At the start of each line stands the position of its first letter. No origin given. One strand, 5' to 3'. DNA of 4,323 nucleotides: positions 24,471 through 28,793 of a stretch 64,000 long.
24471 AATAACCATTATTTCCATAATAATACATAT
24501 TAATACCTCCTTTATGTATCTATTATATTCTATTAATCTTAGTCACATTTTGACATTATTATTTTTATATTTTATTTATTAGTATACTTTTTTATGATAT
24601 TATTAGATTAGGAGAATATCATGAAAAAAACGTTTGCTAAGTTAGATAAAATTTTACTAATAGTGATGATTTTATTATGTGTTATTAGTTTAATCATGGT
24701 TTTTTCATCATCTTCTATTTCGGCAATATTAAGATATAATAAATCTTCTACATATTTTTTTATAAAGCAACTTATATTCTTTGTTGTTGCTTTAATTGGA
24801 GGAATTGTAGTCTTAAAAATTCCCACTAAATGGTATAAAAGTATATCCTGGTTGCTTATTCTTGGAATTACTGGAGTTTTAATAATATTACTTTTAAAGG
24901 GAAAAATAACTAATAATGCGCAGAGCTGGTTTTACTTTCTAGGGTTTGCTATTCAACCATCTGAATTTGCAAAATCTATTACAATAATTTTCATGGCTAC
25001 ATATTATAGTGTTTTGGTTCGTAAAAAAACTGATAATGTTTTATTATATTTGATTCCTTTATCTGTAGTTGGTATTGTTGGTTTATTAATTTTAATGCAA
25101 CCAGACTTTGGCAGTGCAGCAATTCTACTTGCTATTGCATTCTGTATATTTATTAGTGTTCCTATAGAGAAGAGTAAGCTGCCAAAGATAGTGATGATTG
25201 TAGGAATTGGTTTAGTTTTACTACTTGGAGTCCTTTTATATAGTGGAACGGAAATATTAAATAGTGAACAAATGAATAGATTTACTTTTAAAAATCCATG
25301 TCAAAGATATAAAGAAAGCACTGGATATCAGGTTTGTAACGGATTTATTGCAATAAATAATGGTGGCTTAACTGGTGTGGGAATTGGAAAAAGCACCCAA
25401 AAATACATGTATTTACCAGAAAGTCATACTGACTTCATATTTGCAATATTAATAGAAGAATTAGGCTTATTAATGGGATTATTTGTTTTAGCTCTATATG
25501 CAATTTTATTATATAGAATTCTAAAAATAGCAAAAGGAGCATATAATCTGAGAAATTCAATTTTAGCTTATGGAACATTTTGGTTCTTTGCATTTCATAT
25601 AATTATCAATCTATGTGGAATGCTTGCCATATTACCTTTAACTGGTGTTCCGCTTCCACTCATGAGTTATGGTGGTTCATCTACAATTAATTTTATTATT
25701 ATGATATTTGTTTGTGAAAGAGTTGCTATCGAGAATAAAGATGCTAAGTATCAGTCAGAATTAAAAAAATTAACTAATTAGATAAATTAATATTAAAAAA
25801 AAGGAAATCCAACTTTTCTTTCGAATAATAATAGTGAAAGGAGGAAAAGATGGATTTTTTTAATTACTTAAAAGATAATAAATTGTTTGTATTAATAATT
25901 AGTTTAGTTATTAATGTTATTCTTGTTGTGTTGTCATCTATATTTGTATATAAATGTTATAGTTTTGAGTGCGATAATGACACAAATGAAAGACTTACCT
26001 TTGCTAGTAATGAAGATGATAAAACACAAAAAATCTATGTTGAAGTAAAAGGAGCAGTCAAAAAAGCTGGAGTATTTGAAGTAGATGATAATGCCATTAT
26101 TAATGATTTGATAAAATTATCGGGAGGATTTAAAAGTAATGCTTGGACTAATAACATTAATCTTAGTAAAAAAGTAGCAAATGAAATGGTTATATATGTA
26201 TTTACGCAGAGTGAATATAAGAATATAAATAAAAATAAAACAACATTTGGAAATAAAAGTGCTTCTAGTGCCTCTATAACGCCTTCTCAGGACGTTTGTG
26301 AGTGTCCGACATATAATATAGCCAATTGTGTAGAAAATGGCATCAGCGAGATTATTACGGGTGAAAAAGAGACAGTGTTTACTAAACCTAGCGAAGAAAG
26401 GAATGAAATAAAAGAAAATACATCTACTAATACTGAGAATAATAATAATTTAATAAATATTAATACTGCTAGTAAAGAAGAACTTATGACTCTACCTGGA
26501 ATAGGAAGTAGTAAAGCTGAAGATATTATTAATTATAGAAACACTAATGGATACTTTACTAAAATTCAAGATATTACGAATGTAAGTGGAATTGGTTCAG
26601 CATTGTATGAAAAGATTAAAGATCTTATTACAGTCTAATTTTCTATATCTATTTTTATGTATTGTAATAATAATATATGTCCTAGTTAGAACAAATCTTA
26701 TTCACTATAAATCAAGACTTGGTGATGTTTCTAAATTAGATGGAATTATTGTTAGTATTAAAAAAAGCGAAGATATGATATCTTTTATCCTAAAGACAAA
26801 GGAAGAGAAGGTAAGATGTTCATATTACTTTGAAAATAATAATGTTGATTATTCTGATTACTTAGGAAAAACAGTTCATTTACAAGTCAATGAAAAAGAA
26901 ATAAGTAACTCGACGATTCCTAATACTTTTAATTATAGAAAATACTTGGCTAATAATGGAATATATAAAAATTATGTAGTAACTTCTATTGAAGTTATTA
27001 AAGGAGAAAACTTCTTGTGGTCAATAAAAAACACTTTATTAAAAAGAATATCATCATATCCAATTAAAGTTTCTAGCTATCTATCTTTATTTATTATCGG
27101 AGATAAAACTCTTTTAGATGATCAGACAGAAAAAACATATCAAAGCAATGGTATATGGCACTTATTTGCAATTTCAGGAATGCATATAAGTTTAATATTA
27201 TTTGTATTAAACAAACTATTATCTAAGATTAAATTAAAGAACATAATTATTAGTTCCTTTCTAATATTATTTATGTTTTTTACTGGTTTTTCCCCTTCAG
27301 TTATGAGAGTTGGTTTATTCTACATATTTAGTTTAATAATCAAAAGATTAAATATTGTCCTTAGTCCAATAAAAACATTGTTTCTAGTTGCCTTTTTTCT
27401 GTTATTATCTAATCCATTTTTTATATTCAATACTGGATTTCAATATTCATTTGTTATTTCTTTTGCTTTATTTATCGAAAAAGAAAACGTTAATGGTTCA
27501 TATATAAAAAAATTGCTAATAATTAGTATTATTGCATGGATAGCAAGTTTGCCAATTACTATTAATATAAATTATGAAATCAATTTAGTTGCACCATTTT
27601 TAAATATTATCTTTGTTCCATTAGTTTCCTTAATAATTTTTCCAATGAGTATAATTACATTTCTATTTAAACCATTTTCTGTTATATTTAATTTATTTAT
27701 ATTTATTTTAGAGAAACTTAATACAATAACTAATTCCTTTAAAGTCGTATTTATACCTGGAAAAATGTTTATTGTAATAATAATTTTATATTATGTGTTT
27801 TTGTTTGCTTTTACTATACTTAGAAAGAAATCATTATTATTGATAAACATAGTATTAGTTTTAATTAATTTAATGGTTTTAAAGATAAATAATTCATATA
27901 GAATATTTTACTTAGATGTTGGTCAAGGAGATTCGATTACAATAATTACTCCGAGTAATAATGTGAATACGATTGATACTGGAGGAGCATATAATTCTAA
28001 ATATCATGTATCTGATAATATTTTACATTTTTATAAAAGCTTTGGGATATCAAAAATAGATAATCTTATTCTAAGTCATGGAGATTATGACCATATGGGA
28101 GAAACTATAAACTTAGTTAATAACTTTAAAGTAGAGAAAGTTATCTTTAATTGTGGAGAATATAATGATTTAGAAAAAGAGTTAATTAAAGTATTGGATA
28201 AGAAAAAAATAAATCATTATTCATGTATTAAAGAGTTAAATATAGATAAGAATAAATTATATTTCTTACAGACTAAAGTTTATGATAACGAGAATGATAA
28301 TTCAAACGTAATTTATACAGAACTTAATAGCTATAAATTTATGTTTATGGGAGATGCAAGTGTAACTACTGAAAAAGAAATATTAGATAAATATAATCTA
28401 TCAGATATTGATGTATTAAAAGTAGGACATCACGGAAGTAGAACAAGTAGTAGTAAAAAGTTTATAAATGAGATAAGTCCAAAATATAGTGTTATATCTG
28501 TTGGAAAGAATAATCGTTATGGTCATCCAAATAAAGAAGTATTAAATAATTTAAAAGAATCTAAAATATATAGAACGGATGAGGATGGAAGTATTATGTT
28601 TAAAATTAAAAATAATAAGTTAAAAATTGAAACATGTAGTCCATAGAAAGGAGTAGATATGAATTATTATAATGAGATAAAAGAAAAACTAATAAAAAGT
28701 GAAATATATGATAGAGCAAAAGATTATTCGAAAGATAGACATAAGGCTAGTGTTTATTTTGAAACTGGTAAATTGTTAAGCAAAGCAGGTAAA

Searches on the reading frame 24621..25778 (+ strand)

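Call 79: search_protein_families(library=pfam, proteins=[window:24621-25778:+], max_evalue=0.00001)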
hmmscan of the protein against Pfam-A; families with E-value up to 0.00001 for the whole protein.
window:24621-25778:+ (386 aa): 1 family
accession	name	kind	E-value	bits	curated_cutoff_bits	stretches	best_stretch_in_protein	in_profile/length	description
PF01098.24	FTSW_RODA_SPOVE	-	2.9e-78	263.8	26.4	1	12-373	4-355/356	Cell cycle protein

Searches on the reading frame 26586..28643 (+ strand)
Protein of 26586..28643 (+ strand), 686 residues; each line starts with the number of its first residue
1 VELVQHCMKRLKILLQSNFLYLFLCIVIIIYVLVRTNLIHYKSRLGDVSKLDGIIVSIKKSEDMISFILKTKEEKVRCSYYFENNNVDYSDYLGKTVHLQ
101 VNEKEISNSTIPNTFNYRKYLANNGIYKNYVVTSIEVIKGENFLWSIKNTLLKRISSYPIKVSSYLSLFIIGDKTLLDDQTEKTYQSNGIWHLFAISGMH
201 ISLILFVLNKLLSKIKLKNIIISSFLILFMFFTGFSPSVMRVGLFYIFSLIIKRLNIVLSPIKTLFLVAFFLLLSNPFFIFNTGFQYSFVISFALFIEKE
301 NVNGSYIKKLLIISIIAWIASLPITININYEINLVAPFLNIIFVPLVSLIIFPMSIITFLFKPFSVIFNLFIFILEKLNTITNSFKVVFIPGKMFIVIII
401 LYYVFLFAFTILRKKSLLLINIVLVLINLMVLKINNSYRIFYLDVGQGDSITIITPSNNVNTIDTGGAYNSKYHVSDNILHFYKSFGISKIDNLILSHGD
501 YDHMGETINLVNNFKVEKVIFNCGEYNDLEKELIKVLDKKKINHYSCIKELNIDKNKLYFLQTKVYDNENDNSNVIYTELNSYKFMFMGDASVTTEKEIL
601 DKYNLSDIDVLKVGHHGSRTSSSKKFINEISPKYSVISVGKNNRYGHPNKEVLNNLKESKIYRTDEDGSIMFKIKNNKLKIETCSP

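Call 79: search_protein_families(library=pfam, proteins=[window:26586-28643:+], max_evalue=0.00001)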
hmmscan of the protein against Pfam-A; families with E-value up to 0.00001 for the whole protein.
window:26586-28643:+ (686 aa): 3 families
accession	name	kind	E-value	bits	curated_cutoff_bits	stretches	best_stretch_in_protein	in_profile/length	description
PF03772.21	Competence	-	1.3e-41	143.2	23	1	170-414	2-268/270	Competence protein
PF00753.33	Lactamase_B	-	2.4e-12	47.7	22.7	1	463-640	20-195/196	Metallo-beta-lactamase superfamily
PF13567.11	DUF4131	-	2.2e-06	27.9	31.6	1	19-136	32-163/165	Domain of unknown function (DUF4131)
